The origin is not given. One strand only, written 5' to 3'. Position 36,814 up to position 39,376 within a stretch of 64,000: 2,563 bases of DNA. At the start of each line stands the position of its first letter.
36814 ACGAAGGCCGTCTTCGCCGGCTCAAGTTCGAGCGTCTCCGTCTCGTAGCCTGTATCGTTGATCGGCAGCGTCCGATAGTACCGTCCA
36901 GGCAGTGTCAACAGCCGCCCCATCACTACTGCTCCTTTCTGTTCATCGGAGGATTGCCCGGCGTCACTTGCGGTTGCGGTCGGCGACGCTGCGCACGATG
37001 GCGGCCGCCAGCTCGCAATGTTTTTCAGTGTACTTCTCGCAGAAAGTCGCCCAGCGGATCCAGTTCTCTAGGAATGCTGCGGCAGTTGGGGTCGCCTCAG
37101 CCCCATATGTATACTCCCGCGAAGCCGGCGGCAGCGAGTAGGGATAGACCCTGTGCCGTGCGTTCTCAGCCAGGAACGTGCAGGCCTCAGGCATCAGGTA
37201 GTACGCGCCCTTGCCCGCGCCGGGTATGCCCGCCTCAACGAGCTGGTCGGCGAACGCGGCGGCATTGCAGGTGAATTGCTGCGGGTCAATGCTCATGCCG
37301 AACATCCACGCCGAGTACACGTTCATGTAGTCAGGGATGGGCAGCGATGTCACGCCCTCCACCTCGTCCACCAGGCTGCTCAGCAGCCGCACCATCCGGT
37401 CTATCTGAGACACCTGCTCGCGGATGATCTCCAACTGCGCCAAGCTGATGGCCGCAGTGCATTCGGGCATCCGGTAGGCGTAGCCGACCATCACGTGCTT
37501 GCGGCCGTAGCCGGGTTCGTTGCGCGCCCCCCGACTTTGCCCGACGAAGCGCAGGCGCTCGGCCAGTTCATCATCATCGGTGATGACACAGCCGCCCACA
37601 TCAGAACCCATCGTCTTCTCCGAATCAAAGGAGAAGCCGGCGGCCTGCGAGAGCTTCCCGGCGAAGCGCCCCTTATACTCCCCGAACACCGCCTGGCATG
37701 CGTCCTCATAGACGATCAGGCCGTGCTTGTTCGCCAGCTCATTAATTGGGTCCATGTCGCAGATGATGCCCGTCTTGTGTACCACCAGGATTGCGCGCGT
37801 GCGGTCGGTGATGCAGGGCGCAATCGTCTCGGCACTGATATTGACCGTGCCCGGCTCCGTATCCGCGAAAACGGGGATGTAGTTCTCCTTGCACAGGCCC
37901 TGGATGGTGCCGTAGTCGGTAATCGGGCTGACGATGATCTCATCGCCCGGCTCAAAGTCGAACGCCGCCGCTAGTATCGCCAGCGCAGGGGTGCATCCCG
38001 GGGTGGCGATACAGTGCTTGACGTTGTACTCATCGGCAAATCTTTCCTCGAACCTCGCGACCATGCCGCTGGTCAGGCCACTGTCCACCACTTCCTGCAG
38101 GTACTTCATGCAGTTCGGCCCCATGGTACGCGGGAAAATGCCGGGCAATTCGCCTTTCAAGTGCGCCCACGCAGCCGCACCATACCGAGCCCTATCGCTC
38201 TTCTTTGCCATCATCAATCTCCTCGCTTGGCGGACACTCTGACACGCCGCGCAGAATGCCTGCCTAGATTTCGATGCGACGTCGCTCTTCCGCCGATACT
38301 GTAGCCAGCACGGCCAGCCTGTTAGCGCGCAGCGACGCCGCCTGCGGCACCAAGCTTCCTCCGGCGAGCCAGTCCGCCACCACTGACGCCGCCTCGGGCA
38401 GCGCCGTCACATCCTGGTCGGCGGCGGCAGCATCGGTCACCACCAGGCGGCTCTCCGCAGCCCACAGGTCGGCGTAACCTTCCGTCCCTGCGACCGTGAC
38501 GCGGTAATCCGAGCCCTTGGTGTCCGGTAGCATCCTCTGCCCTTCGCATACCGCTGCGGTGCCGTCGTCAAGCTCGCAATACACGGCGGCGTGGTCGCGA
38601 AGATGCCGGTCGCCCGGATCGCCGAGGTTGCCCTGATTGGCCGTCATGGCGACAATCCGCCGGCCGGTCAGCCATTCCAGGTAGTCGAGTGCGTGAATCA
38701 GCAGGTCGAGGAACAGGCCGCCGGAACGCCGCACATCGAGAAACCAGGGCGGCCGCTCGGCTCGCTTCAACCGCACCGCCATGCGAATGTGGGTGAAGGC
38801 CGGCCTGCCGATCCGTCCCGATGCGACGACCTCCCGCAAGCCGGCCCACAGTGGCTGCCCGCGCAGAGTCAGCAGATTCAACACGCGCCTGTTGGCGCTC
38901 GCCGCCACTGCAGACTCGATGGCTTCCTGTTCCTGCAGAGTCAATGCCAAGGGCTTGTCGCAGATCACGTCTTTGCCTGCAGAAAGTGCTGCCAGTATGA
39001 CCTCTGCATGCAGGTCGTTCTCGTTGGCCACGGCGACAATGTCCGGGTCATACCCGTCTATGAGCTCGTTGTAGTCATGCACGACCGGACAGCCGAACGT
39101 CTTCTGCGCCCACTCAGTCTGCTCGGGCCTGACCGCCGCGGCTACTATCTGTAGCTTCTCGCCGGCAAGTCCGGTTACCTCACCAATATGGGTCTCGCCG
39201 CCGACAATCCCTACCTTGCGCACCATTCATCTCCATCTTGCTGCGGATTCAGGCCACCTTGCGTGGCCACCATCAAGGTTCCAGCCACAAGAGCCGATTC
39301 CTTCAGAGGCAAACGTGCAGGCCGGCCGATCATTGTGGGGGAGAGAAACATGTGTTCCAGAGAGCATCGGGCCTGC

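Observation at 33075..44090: Accessory cluster combining Gfo/Idh/MocA oxidoreductase, DUF1080 protein, DegT aminotransferase, two CE4 deacetylases, a ureohydrolase and a URO-D-like enzyme: candidate oxidative / amino-sugar glycan processing pathway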

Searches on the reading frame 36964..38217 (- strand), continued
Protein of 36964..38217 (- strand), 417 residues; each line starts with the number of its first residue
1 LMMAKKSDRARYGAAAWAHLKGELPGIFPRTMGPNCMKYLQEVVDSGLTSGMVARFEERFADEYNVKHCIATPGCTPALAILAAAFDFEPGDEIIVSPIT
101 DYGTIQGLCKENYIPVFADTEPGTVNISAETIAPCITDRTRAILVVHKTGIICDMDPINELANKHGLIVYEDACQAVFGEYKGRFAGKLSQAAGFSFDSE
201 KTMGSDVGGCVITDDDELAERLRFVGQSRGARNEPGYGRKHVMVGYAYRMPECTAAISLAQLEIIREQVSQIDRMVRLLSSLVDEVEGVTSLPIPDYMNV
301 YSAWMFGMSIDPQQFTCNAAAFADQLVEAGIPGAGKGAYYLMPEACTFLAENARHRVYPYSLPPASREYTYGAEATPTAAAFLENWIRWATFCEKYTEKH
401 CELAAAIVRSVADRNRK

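Call 79: search_protein_families(library=pfam, proteins=[L140:2363-5296:+, L148:1537-2337:-, L083:1343-4942:-, L083:6550-7398:-, L083:7341-8081:+, L083:12144-13097:+, L083:13010-15952:+, L092:1328-3919:+, L120:8962-10026:-, L134:8412-12068:+], max_evalue=0.001)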
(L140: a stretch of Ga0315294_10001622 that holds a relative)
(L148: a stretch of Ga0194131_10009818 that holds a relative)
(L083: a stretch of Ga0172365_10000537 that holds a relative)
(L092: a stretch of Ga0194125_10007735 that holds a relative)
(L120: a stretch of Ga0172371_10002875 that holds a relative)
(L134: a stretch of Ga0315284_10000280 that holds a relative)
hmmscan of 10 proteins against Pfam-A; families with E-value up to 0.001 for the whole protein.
L140:2363-5296:+ (977 aa): 1 family
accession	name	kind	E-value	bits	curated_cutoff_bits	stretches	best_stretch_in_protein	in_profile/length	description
PF07940.18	Hepar_II_III_C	-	1.4e-07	31.8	24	1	604-688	35-115/237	Heparinase II/III-like, C-terminal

L148:1537-2337:- (266 aa): 3 families
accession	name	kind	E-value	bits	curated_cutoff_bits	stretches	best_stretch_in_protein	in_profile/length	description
PF13561.12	adh_short_C2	-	7.3e-61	206.2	27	1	29-264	1-236/236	Enoyl-(Acyl carrier protein) reductase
PF00106.31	adh_short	-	5.3e-57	192.9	26.6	1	23-217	1-194/195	short chain dehydrogenase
PF08659.16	KR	-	1e-09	39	22.6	1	24-201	2-174/180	KR domain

L083:1343-4942:- (1199 aa): 6 families
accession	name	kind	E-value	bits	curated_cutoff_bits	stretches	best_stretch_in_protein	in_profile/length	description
PF02463.25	SMC_N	-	1.1e-71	241.2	40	1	3-1173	1-219/220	RecF/RecN/SMC N terminal domain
PF06470.18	SMC_hinge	-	2e-21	77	22.5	1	530-642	2-111/116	SMC proteins Flexible Hinge Domain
PF13476.12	AAA_23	-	5.8e-13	50.4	27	1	6-320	1-199/201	AAA domain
PF13304.12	AAA_21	-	6.1e-13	49.9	27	2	1088-1150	235-297/304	AAA domain, putative AbiEii toxin, Type IV TA system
PF13175.12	AAA_15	-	3.9e-08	33.7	32.1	1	3-353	2-279/374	AAA ATPase domain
PF13555.12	AAA_29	-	3.1e-05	24.1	27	1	12-50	9-46/61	P-loop containing region of AAA domain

L083:6550-7398:- (282 aa): 1 family
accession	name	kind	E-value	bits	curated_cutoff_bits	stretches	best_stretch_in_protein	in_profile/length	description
PF01875.22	Memo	-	1.7e-78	264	27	1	5-277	1-268/269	Memo-like protein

L083:7341-8081:+ (246 aa): 0 families

L083:12144-13097:+ (317 aa): 1 family
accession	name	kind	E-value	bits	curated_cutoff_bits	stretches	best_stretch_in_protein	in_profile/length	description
PF01896.25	DNA_primase_S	-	1.6e-12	48.5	26.8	1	95-287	1-155/163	DNA primase small subunit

L083:13010-15952:+ (980 aa): 5 families
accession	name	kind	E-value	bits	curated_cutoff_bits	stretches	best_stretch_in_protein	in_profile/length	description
PF08494.16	DEAD_assoc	-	3.7e-39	135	23.5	1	643-818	1-191/191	DEAD/H associated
PF00270.35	DEAD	-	2.5e-34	118.9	26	1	71-237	2-161/167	DEAD/DEAH box helicase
PF00271.37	Helicase_C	-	1e-20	74.5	23.5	1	295-397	5-107/110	Helicase conserved C-terminal domain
PF19306.5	WH_Lhr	-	8.2e-16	58.3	27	1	428-574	5-160/168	Large helicase-related protein, winged helix domain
PF04851.21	ResIII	-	8.9e-08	32.6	22.5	1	73-236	8-162/164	Type III restriction enzyme, res subunit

L092:1328-3919:+ (863 aa): 1 family
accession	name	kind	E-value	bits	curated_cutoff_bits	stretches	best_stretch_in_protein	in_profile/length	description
PF13385.13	Laminin_G_3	-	2.7e-10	41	27.6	1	118-271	4-151/151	Concanavalin A-like lectin/glucanases superfamily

L120:8962-10026:- (354 aa): 0 families

L134:8412-12068:+ (1218 aa): 10 families
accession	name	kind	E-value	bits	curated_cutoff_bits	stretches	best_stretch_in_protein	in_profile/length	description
PF13517.12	FG-GAP_3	-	4e-22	79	26.9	2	602-671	1-60/61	FG-GAP-like repeat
PF01839.29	FG-GAP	-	6.7e-21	74.2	22.1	0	598-615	5-22/37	FG-GAP repeat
PF25292.1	Beta-prop_CGLA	-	1.6e-08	34.8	26.8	0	1174-1217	15-59/316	Lambda-carrageenase beta-propeller domain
PF15907.11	Itfg2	-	1.8e-07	31.2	27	0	1178-1217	64-103/330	Integrin-alpha FG-GAP repeat-containing protein 2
PF23727.1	Beta-prop_FAM234A_B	-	7.4e-07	28.5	26.4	0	1068-1159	53-146/467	FAM234A/B beta-propeller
PF16743.10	PliI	-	8.6e-06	25.9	27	0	711-727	66-82/123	Periplasmic lysozyme inhibitor of I-type lysozyme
PF13360.13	PQQ_2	-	1.1e-05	25.6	27.6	0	1113-1187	40-102/233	Outer membrane protein assembly factor BamB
PF14783.12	BBS2_Mid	-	1.2e-05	25.8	27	0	1156-1216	52-107/108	Ciliary BBSome complex subunit 2, middle region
PF13570.13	Beta-prop_ACSF4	-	0.00015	21.7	133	1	1112-1217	151-241/329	Beta-alanine-activating enzyme, beta-propeller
PF23743.1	Beta-prop_BBS7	-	0.00028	20.7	27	0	1141-1216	171-248/299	BBS7 beta-propeller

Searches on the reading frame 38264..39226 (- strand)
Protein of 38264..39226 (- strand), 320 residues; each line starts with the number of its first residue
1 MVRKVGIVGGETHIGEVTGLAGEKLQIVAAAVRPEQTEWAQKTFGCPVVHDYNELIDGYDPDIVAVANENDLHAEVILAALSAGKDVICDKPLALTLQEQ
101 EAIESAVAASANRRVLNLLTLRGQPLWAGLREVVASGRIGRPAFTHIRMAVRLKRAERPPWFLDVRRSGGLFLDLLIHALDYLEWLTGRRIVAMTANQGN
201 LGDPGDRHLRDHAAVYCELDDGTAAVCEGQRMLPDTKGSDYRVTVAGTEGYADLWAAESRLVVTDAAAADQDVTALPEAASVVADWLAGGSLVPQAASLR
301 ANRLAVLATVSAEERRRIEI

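Call 3: search_protein_families(library=pfam, proteins=[window:38264-39226:-], max_evalue=0.01)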
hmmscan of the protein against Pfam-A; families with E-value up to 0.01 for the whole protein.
window:38264-39226:- (320 aa): 4 families
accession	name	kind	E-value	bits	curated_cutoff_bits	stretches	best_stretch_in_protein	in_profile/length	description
PF22725.1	GFO_IDH_MocA_C3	-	6.9e-22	78.2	27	1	130-251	4-122/124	GFO/IDH/MocA C-terminal domain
PF01408.29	GFO_IDH_MocA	-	4.8e-17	63.2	24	1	4-108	2-110/120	Oxidoreductase family, NAD-binding Rossmann fold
PF02894.22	GFO_IDH_MocA_C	-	7.2e-12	46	22.9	1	131-256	1-131/218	Oxidoreductase family, C-terminal alpha/beta domain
PF03447.22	NAD_binding_3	-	0.00021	22.4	24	1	14-106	10-105/116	Homoserine dehydrogenase, NAD binding domain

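Call 6: search_protein_families(library=ncbifam, proteins=[window:38264-39226:-], max_evalue=0.01)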
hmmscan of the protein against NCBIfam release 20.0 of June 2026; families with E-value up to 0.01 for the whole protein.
window:38264-39226:- (320 aa): 9 families
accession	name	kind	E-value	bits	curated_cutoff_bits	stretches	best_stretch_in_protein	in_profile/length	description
TIGR04380.1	myo_inos_iolG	equivalog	5.8e-30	104.3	355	1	5-260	4-258/330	inositol 2-dehydrogenase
NF040723.1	UDP-GlcNAcDh_Arch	equivalog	2.9e-18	66.4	450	1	5-266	3-249/302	UDP-N-acetylglucosamine 3-dehydrogenase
NF052679.1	InsChiInosDhIolG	equivalog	1.1e-14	54.2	540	1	4-268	4-264/343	bifunctional inositol 2-dehydrogenase/D-chiro-inositol 1-dehydrogenase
NF052479.1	LevoglcsnDh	equivalog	1.5e-13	50.2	650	1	30-141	42-153/386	levoglucosan dehydrogenase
NF041392.1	XylDh_Gfo6_Halo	equivalog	8.7e-13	47.8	350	1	56-254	75-275/350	D-xylose 1-dehydrogenase Gfo6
NF008607.0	PRK11579.1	subfamily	3.3e-12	46.1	330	1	18-201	25-202/346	oxidoreductase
NF058563.1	BT_2159_fam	equivalog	1.8e-05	23.9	650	1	32-147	33-148/350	disaccharide 3-dehydrogenase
NF007574.0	PRK10206.1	equivalog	9.5e-05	21.6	352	1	45-189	50-189/345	oxidoreductase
NF058561.1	BT_2158_fam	equivalog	0.0027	16.4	750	1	50-103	84-139/487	glycoside 3-dehydrogenase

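Call 19: search_solved_structures(query=window:38264-39226:-, max_evalue=1e-10)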
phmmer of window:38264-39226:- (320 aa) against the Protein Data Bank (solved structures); distinct sequences matched with E-value up to 1e-10: 22.
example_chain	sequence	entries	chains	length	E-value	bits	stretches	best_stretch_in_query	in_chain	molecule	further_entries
4n54_A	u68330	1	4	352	5.2e-20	75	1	4-254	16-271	Inositol dehydrogenase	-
4mkx_A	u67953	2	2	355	5.2e-20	75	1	4-254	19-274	Inositol dehydrogenase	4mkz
4hkt_A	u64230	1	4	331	1.8e-19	73.2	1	10-261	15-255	Inositol 2-dehydrogenase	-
2glx_A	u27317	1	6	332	2.6e-19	72.7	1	9-188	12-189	1,5-anhydro-D-fructose reductase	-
4koa_A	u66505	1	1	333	5e-18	68.5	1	8-192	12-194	1,5-anhydro-D-fructose reductase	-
3cea_A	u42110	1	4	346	5.6e-18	68.3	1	10-252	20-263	Myo-inositol 2-dehydrogenase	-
4h3v_A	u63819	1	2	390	1.6e-17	66.8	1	49-195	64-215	Oxidoreductase domain protein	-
3ezy_A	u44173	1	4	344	2.2e-17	66.4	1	27-266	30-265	Dehydrogenase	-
3moi_A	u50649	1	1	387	3.5e-17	65.7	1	26-227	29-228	Probable dehydrogenase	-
8w9s_A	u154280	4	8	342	1.4e-16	63.7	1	42-229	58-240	NADH-dependent dihydrogenase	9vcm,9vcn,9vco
2p2s_A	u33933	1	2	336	1.1e-15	60.7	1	47-254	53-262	Putative oxidoreductase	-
3ip3_A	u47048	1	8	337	4e-15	58.9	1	50-288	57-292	Oxidoreductase, putative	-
3ec7_A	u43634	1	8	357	4.5e-15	58.8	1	40-262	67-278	Putative Dehydrogenase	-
6ktj_A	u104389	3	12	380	3.9e-13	52.4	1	41-186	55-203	Scyllo-inositol dehydrogenase with L-glucose dehydrogenase activity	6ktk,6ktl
6a3f_A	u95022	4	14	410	4.3e-13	52.2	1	28-189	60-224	Putative dehydrogenase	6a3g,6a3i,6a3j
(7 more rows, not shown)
